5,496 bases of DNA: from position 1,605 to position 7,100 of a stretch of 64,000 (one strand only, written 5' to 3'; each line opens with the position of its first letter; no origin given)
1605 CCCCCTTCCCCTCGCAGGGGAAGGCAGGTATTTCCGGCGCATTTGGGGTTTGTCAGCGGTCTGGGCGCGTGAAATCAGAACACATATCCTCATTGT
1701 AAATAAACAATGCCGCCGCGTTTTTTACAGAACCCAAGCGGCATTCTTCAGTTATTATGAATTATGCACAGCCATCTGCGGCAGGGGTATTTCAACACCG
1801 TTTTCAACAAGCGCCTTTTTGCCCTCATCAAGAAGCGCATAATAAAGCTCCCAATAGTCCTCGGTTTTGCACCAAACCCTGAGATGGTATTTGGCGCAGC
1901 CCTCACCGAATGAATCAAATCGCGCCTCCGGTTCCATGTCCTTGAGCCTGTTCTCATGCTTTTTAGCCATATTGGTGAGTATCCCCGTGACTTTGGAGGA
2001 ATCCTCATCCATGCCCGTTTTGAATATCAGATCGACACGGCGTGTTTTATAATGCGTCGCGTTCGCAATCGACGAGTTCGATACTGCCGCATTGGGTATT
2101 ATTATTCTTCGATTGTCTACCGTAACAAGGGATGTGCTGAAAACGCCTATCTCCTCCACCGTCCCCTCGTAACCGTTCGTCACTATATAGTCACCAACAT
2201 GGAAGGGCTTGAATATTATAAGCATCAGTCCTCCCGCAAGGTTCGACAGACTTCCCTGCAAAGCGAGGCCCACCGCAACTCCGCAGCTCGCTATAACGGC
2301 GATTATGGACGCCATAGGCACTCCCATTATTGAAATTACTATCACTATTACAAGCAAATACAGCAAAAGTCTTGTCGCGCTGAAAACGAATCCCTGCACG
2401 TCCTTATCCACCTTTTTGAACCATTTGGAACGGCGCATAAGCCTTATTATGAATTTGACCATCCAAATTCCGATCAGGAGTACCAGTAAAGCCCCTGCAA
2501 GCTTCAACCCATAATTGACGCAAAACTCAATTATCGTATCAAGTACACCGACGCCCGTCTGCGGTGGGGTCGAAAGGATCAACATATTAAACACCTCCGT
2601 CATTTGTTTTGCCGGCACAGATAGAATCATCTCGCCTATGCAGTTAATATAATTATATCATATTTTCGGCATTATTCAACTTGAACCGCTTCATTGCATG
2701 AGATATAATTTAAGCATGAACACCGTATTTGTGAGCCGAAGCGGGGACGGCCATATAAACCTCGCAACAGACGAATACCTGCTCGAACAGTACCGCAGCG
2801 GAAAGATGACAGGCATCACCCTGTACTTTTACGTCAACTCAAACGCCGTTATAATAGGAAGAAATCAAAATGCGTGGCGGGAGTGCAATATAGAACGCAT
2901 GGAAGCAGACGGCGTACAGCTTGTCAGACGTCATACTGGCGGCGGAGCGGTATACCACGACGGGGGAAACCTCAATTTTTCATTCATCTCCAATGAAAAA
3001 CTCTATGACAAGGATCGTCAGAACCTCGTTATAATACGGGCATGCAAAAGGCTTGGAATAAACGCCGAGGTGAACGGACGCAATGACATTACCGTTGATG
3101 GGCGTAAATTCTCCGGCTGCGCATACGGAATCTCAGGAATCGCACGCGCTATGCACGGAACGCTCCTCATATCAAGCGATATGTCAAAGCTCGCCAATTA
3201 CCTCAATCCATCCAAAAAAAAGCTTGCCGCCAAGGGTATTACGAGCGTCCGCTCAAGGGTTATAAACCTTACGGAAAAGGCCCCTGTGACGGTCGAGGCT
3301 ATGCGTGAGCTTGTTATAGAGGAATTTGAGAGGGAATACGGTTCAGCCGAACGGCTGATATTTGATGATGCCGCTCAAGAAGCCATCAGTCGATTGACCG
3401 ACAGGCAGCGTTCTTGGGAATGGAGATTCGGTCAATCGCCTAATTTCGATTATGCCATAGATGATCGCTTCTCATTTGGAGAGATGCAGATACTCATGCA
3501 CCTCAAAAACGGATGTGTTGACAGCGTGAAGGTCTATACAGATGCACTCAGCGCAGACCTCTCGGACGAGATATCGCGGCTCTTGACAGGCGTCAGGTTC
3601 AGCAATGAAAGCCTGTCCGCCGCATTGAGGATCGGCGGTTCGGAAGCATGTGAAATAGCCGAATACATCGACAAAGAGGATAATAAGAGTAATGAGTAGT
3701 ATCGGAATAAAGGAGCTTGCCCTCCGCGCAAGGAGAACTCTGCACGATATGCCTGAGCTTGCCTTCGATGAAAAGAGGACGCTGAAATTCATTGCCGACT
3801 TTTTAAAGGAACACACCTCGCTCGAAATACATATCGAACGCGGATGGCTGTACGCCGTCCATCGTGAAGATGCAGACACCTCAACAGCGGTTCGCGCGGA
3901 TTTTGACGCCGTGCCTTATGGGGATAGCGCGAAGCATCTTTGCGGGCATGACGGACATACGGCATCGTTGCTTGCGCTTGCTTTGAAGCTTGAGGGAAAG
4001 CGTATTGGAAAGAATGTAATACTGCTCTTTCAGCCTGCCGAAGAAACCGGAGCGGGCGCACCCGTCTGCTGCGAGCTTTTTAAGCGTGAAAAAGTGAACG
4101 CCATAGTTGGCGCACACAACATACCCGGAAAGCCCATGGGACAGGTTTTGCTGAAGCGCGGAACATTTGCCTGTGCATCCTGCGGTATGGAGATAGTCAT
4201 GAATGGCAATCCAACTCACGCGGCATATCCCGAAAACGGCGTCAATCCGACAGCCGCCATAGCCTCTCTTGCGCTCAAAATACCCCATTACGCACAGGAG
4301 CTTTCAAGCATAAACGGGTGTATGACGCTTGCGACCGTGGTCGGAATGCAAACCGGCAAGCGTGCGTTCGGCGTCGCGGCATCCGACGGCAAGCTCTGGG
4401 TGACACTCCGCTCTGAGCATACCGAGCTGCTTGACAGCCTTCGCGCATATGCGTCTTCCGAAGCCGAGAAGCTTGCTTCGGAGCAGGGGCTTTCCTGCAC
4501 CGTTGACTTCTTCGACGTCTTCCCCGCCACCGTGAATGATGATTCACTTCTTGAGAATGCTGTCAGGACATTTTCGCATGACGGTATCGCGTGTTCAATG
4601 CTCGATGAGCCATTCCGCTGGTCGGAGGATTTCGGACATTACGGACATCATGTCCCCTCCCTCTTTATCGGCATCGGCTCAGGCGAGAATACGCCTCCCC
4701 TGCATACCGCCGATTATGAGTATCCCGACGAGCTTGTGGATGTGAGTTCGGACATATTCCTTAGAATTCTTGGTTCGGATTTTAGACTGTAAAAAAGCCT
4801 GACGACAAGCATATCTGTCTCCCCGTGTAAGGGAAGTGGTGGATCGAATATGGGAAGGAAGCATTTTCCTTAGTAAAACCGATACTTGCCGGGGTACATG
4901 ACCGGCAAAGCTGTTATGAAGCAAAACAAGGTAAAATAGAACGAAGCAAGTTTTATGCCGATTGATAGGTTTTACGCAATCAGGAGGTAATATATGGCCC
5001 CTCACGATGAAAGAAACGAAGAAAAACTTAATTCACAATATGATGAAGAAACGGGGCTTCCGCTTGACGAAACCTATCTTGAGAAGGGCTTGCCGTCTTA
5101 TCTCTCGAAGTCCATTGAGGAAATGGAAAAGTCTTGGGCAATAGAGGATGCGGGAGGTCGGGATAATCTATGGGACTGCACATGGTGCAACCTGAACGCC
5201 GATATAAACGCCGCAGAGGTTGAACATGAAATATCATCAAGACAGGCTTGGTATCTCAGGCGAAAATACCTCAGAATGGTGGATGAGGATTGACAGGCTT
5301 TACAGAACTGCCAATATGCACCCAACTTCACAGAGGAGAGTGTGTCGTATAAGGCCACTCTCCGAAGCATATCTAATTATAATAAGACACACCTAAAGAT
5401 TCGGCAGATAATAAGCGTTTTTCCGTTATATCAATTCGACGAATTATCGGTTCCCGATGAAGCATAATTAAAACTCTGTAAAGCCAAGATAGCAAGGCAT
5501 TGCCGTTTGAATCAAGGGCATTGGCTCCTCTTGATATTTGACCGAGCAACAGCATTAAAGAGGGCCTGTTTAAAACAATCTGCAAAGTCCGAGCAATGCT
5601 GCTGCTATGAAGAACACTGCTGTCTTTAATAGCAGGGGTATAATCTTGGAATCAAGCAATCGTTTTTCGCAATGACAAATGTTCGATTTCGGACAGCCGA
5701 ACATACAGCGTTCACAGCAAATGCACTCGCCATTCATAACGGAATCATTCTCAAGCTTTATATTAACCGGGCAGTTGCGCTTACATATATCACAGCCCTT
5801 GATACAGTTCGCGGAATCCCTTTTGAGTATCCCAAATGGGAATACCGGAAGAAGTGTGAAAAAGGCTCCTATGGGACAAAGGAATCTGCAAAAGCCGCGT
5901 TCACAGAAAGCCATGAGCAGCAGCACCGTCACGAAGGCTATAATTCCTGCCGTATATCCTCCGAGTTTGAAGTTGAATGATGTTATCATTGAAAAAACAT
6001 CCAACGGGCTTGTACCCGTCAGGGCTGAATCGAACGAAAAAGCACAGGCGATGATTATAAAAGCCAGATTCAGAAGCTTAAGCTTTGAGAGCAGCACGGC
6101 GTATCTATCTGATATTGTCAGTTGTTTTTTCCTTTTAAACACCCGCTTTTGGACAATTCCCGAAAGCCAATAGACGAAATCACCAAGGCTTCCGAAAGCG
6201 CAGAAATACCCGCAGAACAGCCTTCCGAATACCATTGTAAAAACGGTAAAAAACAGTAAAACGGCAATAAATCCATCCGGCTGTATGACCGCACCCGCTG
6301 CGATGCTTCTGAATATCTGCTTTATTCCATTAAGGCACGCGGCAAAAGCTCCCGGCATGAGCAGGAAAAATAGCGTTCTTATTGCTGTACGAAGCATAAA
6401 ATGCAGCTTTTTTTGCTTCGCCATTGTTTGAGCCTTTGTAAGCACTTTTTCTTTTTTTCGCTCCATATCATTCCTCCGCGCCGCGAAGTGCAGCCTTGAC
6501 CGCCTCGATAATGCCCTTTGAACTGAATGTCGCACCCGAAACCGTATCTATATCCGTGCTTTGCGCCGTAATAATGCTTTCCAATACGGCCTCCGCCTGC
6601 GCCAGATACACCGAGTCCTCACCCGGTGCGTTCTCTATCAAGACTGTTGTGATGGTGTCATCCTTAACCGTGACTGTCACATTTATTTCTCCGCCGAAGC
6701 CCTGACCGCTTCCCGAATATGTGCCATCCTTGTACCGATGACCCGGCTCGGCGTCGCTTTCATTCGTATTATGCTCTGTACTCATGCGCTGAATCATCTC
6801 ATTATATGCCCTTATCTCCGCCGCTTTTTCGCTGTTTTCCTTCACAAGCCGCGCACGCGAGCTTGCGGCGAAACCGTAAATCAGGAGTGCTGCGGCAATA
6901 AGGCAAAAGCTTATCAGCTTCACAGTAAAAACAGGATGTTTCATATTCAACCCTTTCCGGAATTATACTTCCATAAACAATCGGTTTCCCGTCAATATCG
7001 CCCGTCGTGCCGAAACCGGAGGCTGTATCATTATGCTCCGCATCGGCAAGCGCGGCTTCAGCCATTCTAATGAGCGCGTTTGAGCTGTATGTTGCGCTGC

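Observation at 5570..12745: Seven-gene extracytosolic flavinylation / electron-transfer operon whose first product carries a dockerin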

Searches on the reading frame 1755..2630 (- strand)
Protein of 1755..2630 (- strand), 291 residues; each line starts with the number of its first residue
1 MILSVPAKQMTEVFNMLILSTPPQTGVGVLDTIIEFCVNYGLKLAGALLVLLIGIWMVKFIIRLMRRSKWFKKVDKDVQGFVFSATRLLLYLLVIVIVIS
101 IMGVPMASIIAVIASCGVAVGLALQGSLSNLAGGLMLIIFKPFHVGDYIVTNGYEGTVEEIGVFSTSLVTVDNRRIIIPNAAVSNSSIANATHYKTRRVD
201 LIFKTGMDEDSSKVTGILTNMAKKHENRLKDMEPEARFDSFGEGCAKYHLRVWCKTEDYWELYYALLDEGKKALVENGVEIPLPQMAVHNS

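Call 55: search_protein_families(library=pfam, proteins=[window:1755-2630:-], max_evalue=0.001)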
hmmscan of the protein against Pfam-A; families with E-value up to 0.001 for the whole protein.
window:1755-2630:- (291 aa): 4 families
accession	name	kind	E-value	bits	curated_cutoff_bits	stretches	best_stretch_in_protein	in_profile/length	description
PF00924.24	MS_channel_2nd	-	3.3e-20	72.4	20.2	1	127-193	2-68/68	Mechanosensitive ion channel, beta-domain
PF21082.3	MS_channel_3rd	-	7.8e-12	45.9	21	1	200-281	2-88/88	Mechanosensitive ion channel MscS, C-terminal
PF21088.3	MS_channel_1st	-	0.00029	21.2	23.1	1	86-125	3-42/42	Mechanosensitive ion channel, transmembrane helices 2/3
PF05552.17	MS_channel_1st_1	-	0.00041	20.6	22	1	33-67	6-40/50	Mechanosensitive ion channel, conserved TM helix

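Call 87: find_encoding_contigs(protein=window:1755-2630:-, flank=10000, max_places=2)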
Protein window:1755-2630:- (291 aa): 2 contigs read that carry it; 2 places shown.
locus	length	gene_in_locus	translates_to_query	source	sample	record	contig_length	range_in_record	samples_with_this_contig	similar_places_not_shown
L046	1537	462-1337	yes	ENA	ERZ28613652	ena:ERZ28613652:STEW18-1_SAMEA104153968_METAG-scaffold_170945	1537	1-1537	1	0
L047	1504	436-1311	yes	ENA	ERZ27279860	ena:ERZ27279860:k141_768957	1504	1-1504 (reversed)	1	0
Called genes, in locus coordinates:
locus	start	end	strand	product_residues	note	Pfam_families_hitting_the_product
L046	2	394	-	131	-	?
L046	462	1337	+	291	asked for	PF00924:MS_channel_2nd, PF21082:MS_channel_3rd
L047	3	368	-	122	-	?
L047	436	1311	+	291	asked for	PF00924:MS_channel_2nd, PF21082:MS_channel_3rd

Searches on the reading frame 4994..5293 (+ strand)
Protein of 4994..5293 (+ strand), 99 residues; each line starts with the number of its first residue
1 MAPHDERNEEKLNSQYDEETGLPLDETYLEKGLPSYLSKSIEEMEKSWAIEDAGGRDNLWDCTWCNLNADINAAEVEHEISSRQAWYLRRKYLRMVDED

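Call 89: find_encoding_contigs(protein=window:4994-5293:+, flank=10000, max_places=10)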
Protein window:4994-5293:+ (99 aa): 9 contigs read that carry it; 4 places shown.
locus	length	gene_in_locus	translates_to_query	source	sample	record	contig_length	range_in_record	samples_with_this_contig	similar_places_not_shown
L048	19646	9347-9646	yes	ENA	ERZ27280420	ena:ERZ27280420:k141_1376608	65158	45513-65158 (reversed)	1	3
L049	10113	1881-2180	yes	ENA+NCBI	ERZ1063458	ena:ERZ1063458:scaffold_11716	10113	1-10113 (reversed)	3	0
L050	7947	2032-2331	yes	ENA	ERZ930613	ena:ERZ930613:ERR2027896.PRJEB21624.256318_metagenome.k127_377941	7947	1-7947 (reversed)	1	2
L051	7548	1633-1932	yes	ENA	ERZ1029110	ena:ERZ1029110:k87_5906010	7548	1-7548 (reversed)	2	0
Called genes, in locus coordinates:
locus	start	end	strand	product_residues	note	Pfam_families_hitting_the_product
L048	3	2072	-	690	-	?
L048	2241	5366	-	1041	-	PF07675:Cleaved_Adhesin, PF02368:Big_2, PF07675:Cleaved_Adhesin, PF00404:Dockerin_1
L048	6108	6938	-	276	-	PF00924:MS_channel_2nd, PF21082:MS_channel_3rd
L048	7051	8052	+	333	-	PF21948:LplA-B_cat, PF03099:BPL_LplA_LipB, PF10437:Lip_prot_lig_C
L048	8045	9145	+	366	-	PF01546:Peptidase_M20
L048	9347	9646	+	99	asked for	-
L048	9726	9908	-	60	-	-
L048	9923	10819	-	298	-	PF12801:Fer4_5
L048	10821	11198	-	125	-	PF04205:FMN_bind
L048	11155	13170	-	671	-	PF04205:FMN_bind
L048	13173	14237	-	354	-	PF02424:ApbE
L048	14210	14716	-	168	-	PF07456:Hpre_diP_synt_I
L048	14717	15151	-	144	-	PF07009:NusG_II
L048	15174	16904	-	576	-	PF04205:FMN_bind (weak), PF00404:Dockerin_1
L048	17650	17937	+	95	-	-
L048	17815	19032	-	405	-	PF23952:LRR_EndoS (faint), PF00560:LRR_1 (faint), PF13855:LRR_8 (faint), PF23622:LRR_At1g61320_AtMIF1 (faint), PF12799:LRR_4 (faint), PF00404:Dockerin_1 (weak)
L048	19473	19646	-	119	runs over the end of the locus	PF00462:Glutaredoxin, PF03960:ArsC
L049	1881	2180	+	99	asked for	-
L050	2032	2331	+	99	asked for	-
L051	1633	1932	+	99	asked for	-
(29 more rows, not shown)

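Call 96: search_protein_families(library=pfam, proteins=[L048:2241-5366:-, L048:3-2072:-], max_evalue=0.001)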
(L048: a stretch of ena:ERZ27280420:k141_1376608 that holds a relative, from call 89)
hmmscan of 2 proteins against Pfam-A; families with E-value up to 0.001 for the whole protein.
L048:2241-5366:- (1041 aa): 5 families
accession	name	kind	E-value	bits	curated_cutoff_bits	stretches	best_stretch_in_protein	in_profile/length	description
PF07675.18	Cleaved_Adhesin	-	7.9e-37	127.3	21.4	2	813-959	15-174/174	Cleaved Adhesin Domain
PF02368.24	Big_2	-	6.1e-25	87.4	22.8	2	714-784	2-72/79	Bacterial Ig-like domain (group 2)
PF00404.24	Dockerin_1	-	3.9e-09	37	22.9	1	972-1027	2-56/57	Dockerin type I domain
PF21461.3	HL_N-beta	-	4.2e-05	23.7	27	0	423-457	11-44/57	Hyaluronate lyase, N-terminal beta-sheet domain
PF22359.2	Big-like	-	0.00011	22.9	27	0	426-456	3-33/48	Bacterial Ig-like domain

L048:3-2072:- (690 aa): 1 family
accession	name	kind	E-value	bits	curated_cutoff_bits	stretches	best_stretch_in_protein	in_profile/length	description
PF07675.18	Cleaved_Adhesin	-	1.6e-21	77.5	21.4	1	48-189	15-174/174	Cleaved Adhesin Domain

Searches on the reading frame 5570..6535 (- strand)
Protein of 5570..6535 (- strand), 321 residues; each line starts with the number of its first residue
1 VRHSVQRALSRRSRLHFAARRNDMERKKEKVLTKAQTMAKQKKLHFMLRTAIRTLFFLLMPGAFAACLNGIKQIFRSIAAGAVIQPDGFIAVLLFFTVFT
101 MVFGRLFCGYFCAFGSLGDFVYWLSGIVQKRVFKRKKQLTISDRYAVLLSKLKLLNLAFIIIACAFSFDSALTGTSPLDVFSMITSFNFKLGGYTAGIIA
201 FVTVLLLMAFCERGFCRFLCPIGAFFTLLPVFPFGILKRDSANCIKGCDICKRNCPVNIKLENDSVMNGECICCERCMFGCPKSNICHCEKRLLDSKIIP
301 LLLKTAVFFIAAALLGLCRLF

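Call 3: search_protein_families(library=pfam, proteins=[window:5570-6535:-], max_evalue=0.01)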
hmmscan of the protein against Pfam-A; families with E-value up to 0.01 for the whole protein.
window:5570-6535:- (321 aa): 1 family
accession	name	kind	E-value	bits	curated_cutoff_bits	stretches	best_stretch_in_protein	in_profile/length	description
PF12801.12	Fer4_5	-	1.4e-12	47.8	22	2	90-128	6-45/48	4Fe-4S binding domain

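Call 24: search_protein_families(library=ncbifam, proteins=[window:5570-6535:-], max_evalue=0.001)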
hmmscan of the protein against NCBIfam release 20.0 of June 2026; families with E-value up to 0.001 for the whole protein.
window:5570-6535:- (321 aa): 4 families
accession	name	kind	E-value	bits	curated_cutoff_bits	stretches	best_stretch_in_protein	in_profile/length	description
TIGR02163.1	napH_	subfamily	5.2e-18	65.5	213.05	1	76-284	50-249/255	NapH/MauN family ferredoxin-type protein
NF007013.0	PRK09477.1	equivalog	2e-16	59.9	234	1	74-285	71-273/286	quinol dehydrogenase ferredoxin subunit NapH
NF046105.1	TransRegNosR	equivalog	5.3e-12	44.8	1000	1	89-280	480-664/680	transcriptional regulator NosR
TIGR02745.1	ccoG_rdxA_fixG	equivalog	9.5e-06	24.8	316.7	1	90-223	59-191/435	cytochrome c oxidase accessory protein CcoG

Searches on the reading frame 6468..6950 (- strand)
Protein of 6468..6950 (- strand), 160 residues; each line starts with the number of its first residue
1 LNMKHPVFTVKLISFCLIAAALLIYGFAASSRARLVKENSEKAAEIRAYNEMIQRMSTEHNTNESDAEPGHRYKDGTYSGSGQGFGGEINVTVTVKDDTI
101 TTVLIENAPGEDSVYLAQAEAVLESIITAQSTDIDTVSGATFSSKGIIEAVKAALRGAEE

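Call 3: search_protein_families(library=pfam, proteins=[window:6468-6950:-], max_evalue=0.01)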
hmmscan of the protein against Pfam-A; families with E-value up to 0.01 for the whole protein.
window:6468-6950:- (160 aa): 1 family
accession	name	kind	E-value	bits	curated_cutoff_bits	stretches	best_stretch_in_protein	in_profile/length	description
PF04205.19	FMN_bind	-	4.5e-14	53.3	22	1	84-155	1-76/77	FMN-binding domain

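Call 24: search_protein_families(library=ncbifam, proteins=[window:6468-6950:-], max_evalue=0.001)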
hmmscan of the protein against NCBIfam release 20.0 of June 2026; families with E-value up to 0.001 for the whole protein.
window:6468-6950:- (160 aa): 4 families
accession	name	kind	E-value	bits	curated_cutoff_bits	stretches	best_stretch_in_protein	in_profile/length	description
NF045876.1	RnfG_DVU2794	exception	1.1e-06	28.3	205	1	79-155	88-176/190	RnfABCDGE type electron transport complex subunit G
NF041941.1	lipo_FMN_PplA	exception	9.2e-05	21.8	325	0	14-103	8-90/302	extracellular electron transfer flavoprotein PplA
NF041840.1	rnfG_Methano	equivalog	0.00019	21.1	230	0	127-155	153-181/189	Rnf electron transport complex subunit RnfG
TIGR01947.1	rnfG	subfamily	0.00072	19.7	102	0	130-159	157-186/187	RnfABCDGE type electron transport complex subunit G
